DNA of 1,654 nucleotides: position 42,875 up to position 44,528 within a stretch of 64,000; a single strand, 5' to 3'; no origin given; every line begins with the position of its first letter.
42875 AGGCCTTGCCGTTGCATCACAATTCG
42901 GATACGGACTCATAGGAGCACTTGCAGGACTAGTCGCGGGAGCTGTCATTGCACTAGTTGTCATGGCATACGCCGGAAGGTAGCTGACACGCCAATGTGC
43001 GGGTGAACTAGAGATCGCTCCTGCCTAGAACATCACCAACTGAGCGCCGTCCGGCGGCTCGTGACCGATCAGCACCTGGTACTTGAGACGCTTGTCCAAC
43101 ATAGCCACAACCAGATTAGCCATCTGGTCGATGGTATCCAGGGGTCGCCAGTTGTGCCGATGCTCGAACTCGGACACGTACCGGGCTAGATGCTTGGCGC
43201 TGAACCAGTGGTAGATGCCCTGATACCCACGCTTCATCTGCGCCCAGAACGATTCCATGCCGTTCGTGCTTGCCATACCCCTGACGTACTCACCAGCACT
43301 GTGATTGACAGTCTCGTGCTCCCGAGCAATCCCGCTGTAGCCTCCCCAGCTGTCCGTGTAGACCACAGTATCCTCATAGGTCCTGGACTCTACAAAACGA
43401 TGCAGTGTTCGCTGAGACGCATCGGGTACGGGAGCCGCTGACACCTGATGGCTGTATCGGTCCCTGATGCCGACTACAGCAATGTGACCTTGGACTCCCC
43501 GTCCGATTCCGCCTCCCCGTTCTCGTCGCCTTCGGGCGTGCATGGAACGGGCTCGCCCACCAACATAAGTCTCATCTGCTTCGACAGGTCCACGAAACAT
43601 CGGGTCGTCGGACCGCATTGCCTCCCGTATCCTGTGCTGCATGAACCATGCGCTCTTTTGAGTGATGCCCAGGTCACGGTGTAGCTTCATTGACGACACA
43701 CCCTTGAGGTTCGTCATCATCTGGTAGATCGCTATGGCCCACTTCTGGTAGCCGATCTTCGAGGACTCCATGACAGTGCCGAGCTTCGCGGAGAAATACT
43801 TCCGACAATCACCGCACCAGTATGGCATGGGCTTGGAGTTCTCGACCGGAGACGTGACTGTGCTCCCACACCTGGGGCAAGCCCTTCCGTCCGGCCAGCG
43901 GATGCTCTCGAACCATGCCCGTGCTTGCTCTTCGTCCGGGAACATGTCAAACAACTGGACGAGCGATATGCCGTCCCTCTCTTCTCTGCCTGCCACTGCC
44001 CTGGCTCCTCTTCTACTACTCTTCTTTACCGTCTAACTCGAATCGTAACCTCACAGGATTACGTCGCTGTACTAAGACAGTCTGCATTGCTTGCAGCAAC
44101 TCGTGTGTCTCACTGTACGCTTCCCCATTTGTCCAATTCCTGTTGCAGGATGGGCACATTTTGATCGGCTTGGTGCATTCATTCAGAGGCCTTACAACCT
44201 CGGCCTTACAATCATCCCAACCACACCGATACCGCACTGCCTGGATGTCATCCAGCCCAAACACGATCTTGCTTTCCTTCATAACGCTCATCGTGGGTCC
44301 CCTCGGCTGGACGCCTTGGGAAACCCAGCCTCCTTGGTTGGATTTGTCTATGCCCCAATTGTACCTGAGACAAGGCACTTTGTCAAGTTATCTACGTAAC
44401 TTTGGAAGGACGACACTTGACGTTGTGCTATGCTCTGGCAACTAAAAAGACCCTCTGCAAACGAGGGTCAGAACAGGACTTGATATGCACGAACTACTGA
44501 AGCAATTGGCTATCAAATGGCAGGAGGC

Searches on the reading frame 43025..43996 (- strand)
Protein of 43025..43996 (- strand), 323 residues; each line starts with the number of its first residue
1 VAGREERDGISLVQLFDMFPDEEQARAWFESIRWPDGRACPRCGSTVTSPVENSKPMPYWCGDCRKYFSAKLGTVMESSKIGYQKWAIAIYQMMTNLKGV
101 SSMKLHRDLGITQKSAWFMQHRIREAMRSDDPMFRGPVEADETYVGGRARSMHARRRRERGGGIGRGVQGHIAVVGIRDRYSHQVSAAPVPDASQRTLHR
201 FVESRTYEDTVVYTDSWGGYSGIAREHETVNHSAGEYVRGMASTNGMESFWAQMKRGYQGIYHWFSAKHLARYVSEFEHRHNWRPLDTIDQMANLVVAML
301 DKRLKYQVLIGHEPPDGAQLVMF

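Call 8: search_protein_families(library=pfam, proteins=[window:43025-43996:-], max_evalue=0.01)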
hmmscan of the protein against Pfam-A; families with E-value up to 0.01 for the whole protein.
window:43025-43996:- (323 aa): 2 families
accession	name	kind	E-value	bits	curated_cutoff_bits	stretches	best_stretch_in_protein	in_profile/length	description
PF12762.13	DDE_Tnp_IS1595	-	1.4e-36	126.2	27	1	135-282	3-153/153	ISXO2-like transposase domain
PF12760.12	Zn_ribbon_IS1595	-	5.3e-10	39.5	25.4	1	20-66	1-45/46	Transposase zinc-ribbon domain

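Call 16: find_encoding_contigs(protein=window:43025-43996:-, flank=10000, max_places=10)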
Protein window:43025-43996:- (323 aa): no gene with exactly this product is on record in the collection.

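Call 51: search_protein_families(library=ncbifam, proteins=[window:43025-43996:-], max_evalue=0.1)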
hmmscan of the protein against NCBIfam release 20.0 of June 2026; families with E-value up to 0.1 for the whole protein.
window:43025-43996:- (323 aa): 3 families
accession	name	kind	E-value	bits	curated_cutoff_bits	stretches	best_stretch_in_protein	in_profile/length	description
NF033547.1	transpos_IS1595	equivalog_domain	4.4e-56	190.2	75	1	78-284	1-215/215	IS1595 family transposase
NF033587.1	transpos_IS6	equivalog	0.0034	17.1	125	1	192-284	108-201/202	IS6 family transposase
NF033550.5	transpos_ISL3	equivalog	0.0039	16.3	180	1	59-227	50-197/370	ISL3 family transposase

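Call 53: find_homologous_proteins(query=window:43025-43996:-, max_evalue=1e-40)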
Query window:43025-43996:- (323 aa): 7849 proteins with E <= 1e-40 among 8000 candidates; the best 120 are listed.
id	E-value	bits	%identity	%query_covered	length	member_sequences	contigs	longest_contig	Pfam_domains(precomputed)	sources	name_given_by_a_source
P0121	4.3e-223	757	100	100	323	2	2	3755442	PF12760.13,PF12762.14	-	-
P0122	1.1e-186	638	83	100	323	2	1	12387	PF12760.13,PF12762.14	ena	-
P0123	6.2e-178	609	80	100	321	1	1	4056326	PF12760.13,PF12762.14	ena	-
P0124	3.9e-135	468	65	100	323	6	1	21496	PF12762.14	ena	-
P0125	3.2e-134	465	67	96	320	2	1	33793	PF12760.13,PF12762.14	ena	-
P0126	3.5e-134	465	67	96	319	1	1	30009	PF12760.13,PF12762.14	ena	-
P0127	7.2e-134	464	65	100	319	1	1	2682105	PF12762.14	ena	-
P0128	4.7e-133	461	63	100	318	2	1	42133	PF12760.13,PF12762.14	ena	-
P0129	1.4e-132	460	65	96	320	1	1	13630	PF12762.14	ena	-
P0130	1.6e-132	460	63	100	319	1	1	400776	PF12760.13,PF12762.14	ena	-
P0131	3.7e-132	458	63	100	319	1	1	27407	PF12760.13,PF12762.14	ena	-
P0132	4.2e-132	458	65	96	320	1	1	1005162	PF12762.14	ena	-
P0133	8.7e-132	457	63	100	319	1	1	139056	PF12760.13,PF12762.14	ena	-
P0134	1.1e-131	457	65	97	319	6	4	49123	PF12760.13,PF12762.14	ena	-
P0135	3.1e-131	455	65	96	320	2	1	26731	PF12760.13,PF12762.14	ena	-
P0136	6.8e-131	454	64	100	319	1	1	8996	PF12760.13,PF12762.14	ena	-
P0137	3.9e-130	452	63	100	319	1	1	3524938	PF12762.14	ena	-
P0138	6.9e-130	451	-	-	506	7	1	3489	PF12760.13,PF12762.14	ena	-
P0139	1.1e-129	450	62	100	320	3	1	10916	PF12760.13,PF12762.14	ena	-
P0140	1.3e-129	450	64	97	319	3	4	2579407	PF12760.13,PF12762.14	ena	-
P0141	6.8e-129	448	64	97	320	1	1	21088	PF12760.13,PF12762.14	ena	-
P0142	8.1e-129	447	63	98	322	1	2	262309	PF12760.13,PF12762.14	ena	-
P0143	1.3e-128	447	64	96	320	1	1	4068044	PF12760.13,PF12762.14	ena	-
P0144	4.1e-127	442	64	96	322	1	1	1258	PF12760.13,PF12762.14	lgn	-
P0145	6.4e-127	441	62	97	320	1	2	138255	PF12762.14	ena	-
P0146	1.2e-126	440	63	96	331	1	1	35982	PF12760.13,PF12762.14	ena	-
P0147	2.2e-126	439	62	100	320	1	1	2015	PF12760.13,PF12762.14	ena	-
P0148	4.9e-126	438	62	96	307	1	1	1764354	PF12760.13,PF12762.14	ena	-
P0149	1.1e-125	437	61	97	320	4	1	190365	PF12760.13,PF12762.14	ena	-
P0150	1.2e-125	437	61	100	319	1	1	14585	PF12760.13,PF12762.14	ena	-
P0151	1.4e-125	437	61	96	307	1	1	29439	PF12760.13,PF12762.14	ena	-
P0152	1.7e-125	437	61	96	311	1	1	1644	PF12760.13,PF12762.14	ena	-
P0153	1.9e-125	436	62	96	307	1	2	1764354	PF12760.13,PF12762.14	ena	-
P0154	3.9e-125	435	64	96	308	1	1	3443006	PF12760.13,PF12762.14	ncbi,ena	-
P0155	6.6e-125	435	62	96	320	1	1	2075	PF12760.13,PF12762.14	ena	-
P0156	8.9e-125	434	62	95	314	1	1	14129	PF12760.13,PF12762.14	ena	-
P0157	9.8e-125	434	61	97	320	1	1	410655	PF12762.14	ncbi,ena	-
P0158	1.7e-124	433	61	97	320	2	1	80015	PF12760.13,PF12762.14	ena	-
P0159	2.4e-124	433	61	96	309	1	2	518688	PF12760.13,PF12762.14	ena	-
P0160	3.1e-124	432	61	96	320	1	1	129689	PF12760.13,PF12762.14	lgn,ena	-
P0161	3.6e-124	432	60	99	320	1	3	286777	PF12760.13,PF12762.14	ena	-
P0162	5.7e-124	431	61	96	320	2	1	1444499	PF12760.13,PF12762.14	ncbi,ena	-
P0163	7.4e-124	431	61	96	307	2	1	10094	PF12760.13,PF12762.14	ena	-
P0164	9.2e-124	431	61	96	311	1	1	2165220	PF12760.13,PF12762.14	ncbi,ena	-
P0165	1.2e-123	430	62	96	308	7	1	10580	PF12760.13,PF12762.14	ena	-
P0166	1.5e-123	430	63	96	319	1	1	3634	PF12760.13,PF12762.14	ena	-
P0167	1.5e-123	430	63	96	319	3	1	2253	PF12760.13,PF12762.14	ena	-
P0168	1.5e-123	430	59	99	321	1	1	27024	PF12760.13,PF12762.14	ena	-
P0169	3.2e-123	429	61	96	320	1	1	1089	PF12760.13,PF12762.14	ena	-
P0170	5.1e-123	428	61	99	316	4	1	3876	PF12760.13,PF12762.14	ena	-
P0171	6.2e-123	428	61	96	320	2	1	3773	PF12760.13,PF12762.14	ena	-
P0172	1.5e-122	427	60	97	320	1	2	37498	PF12760.13,PF12762.14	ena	-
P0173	1.9e-122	426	60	96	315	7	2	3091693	PF12760.13,PF12762.14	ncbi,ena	-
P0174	1.9e-122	426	61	96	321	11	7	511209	PF12760.13,PF12762.14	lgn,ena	-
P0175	2.2e-122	426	61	96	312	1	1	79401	PF12760.13,PF12762.14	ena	-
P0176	2.3e-122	426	61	97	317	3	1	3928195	PF12760.13,PF12762.14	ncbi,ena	-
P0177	2.8e-122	426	61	96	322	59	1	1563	PF12760.13,PF12762.14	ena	-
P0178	4.5e-122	425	60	96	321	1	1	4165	PF12762.14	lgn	-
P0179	7.7e-122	424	63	96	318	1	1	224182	PF12762.14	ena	-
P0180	1.0e-121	424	59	100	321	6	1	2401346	PF12760.13,PF12762.14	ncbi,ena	-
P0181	3.0e-121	423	62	96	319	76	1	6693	PF12760.13,PF12762.14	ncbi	-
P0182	3.7e-121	422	61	96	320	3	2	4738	PF12760.13,PF12762.14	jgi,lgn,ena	-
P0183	4.3e-121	422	60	96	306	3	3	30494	PF12760.13,PF12762.14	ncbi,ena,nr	ncbi:MAG: IS1595 family transposase [Chloroflexota bacterium]|nr:IS1595 family transposase [Chlorofl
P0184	6.4e-121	421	60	96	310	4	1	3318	PF12760.13,PF12762.14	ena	-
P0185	9.0e-121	421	61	96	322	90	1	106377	PF12760.13,PF12762.14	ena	-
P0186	1.0e-120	421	59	96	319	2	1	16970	PF12760.13,PF12762.14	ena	-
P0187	1.1e-120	421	61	97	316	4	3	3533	PF12760.13,PF12762.14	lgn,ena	-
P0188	1.2e-120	421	60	96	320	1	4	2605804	PF12760.13,PF12762.14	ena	-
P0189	1.2e-120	421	61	96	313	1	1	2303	PF12760.13,PF12762.14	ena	-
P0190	1.2e-120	421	60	95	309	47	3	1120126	PF12760.13,PF12762.14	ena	-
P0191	1.7e-120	420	60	96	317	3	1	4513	PF12760.13,PF12762.14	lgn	-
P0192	2.4e-120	420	61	96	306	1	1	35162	PF12760.13,PF12762.14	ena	-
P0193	2.8e-120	419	59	96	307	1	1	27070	PF12760.13,PF12762.14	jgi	-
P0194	3.2e-120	419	60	96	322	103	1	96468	PF12760.13,PF12762.14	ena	-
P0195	3.2e-120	419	60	96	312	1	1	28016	PF12760.13,PF12762.14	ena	-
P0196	6.3e-120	418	60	96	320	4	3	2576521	PF12760.13,PF12762.14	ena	-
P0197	7.2e-120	418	58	96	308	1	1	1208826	PF12762.14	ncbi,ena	-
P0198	7.7e-120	418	60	96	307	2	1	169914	PF12760.13,PF12762.14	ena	-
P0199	8.8e-120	418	59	98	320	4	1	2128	PF12760.13,PF12762.14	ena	-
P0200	1.3e-119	417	59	96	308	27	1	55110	PF12760.13,PF12762.14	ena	-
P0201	2.1e-119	417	59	96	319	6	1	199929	PF12760.13,PF12762.14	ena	-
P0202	2.4e-119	416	59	96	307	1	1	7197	PF12760.13,PF12762.14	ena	-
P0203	2.6e-119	416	60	95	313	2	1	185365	PF12760.13,PF12762.14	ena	-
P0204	2.7e-119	416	63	91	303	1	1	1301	PF12760.13,PF12762.14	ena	-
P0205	2.8e-119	416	60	97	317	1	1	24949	PF12760.13,PF12762.14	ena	-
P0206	3.9e-119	416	60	97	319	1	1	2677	PF12760.13,PF12762.14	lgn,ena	-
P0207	4.3e-119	415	60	96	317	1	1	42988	PF12760.13,PF12762.14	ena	-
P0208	4.9e-119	415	61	97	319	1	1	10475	PF12760.13,PF12762.14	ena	-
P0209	5.3e-119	415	59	96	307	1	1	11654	PF12760.13,PF12762.14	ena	-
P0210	5.5e-119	415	60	96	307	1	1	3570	PF12760.13,PF12762.14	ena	-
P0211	6.2e-119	415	59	96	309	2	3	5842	PF12760.13,PF12762.14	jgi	jgi:transposase-like protein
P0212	8.6e-119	414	60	96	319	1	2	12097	PF12760.13,PF12762.14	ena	-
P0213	8.8e-119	414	59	96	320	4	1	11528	PF12760.13,PF12762.14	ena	-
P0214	8.9e-119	414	61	97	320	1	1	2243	PF12760.13,PF12762.14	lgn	-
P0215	9.0e-119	414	59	96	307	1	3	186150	PF12760.13,PF12762.14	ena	-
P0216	1.1e-118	414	58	96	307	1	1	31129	PF12760.13,PF12762.14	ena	-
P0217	1.3e-118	414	60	96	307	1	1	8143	PF12760.13,PF12762.14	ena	-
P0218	1.3e-118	414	59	96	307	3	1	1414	PF12760.13,PF12762.14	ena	-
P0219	1.5e-118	414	61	96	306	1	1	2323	PF12760.13,PF12762.14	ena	-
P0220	1.5e-118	414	58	96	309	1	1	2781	PF12760.13,PF12762.14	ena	-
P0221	2.7e-118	413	59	96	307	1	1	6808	PF12760.13,PF12762.14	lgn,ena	-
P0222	2.8e-118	413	58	96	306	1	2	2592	PF12760.13,PF12762.14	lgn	-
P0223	3.0e-118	413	58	96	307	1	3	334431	PF12760.13,PF12762.14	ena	-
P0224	4.1e-118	412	58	96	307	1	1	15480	PF12760.13,PF12762.14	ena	-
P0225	4.5e-118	412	58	96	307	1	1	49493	PF12760.13,PF12762.14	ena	-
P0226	5.2e-118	412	61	96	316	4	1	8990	PF12760.13,PF12762.14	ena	-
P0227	9.0e-118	411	59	96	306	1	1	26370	PF12760.13,PF12762.14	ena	-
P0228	9.8e-118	411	61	96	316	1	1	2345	PF12760.13,PF12762.14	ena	-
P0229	9.9e-118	411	58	96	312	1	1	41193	PF12760.13,PF12762.14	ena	-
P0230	1.4e-117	411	58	96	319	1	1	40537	PF12760.13,PF12762.14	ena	-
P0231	4.1e-117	409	59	96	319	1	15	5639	PF12760.13,PF12762.14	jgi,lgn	jgi:transposase-like protein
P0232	4.8e-117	409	60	96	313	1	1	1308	PF12760.13,PF12762.14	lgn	-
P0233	8.0e-117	408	58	96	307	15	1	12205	PF12760.13,PF12762.14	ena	-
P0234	8.8e-117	408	58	96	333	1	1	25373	PF12760.13,PF12762.14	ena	-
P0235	1.0e-116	408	59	96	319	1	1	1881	PF12760.13,PF12762.14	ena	-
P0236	1.2e-116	407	62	89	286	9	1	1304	PF12760.13,PF12762.14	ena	-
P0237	1.9e-116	407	58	96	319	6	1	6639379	PF12760.13,PF12762.14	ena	-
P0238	5.7e-116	405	59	96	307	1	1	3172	PF12760.13,PF12762.14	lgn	-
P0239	9.2e-116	405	58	96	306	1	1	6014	PF12760.13,PF12762.14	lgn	-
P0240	9.4e-116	404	58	96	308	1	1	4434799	PF12760.13,PF12762.14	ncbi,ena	-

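Call 54: find_encoding_contigs(protein=P0122, flank=6000, max_places=4)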
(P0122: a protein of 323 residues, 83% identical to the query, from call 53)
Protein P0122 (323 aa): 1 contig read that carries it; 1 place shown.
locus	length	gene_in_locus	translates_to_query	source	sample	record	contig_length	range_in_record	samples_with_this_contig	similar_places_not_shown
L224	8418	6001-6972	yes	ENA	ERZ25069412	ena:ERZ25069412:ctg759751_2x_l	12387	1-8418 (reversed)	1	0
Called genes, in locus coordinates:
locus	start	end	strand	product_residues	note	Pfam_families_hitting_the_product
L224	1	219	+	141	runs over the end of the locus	PF12172:zf-ChsH2, PF01796:OB_ChsH2_C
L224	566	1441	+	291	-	PF12450:vWF_A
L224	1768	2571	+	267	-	PF12034:YfbK_C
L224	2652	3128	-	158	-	PF01475:FUR, PF12840:HTH_20 (weak)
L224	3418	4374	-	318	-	PF01156:IU_nuc_hydro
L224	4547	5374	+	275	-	PF03328:HpcH_HpaI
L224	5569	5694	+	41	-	-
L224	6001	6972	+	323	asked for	PF12760:Zn_ribbon_IS1595, PF12762:DDE_Tnp_IS1595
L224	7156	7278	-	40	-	-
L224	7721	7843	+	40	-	-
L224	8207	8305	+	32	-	-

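Call 55: find_encoding_contigs(protein=P0123, flank=6000, max_places=4)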
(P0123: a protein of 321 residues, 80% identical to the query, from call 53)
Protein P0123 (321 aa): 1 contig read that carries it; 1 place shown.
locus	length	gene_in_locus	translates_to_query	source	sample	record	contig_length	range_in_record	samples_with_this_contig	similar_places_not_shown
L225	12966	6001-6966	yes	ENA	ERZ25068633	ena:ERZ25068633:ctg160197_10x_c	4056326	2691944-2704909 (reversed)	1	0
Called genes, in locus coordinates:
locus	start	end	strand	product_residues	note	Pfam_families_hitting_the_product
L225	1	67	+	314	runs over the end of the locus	PF02881:SRP54_N, PF06414:Zeta_toxin (faint), PF13401:AAA_22 (weak), PF13604:AAA_30 (weak), PF00448:SRP54, PF13671:AAA_33 (weak)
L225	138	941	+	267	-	PF12697:Abhydrolase_6, PF00561:Abhydrolase_1, PF12146:Hydrolase_4 (weak), PF00561:Abhydrolase_1 (weak)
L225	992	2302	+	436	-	PF04326:SLFN_AlbA_2, PF13749:HATPase_c_4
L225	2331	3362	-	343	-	PF00389:2-Hacid_dh, PF02826:2-Hacid_dh_C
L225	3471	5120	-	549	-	PF00111:Fer2, PF17651:Raco_middle, PF14574:RACo_C_ter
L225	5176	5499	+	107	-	PF13175:AAA_15, PF13476:AAA_23, PF13304:AAA_21 (faint)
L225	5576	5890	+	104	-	-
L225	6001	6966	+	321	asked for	PF12760:Zn_ribbon_IS1595, PF12762:DDE_Tnp_IS1595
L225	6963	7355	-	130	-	-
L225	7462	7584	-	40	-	-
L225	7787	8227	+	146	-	-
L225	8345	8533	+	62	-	-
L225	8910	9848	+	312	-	PF13304:AAA_21, PF13175:AAA_15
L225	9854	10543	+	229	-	PF01844:HNH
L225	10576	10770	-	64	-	-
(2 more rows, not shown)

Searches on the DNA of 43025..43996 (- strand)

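Call 57: search_rna_families(sources=[L224, L225], threshold=evalue, max_evalue=0.1, show_alignments=3)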
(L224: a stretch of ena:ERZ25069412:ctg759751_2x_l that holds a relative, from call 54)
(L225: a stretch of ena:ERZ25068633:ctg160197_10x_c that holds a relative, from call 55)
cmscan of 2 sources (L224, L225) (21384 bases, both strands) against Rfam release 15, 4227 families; matches with E-value up to 0.1: 0.
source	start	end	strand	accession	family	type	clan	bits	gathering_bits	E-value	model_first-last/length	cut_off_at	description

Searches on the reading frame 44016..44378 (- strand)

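Call 8: search_protein_families(library=pfam, proteins=[window:44016-44378:-], max_evalue=0.01)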
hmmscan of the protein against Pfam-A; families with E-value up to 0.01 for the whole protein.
window:44016-44378:- (120 aa): 0 families

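Call 51: search_protein_families(library=ncbifam, proteins=[window:44016-44378:-], max_evalue=0.1)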
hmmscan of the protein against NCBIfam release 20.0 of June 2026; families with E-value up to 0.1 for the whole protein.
window:44016-44378:- (120 aa): 0 families

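Call 52: search_protein_families(library=phrogs, proteins=[window:44016-44378:-], max_evalue=0.1)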
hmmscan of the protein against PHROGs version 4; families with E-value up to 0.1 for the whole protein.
window:44016-44378:- (120 aa): 1 family
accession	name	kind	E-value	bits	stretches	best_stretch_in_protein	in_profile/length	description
phrog_4875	-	unknown function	0.00067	20.8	1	55-113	16-69/77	-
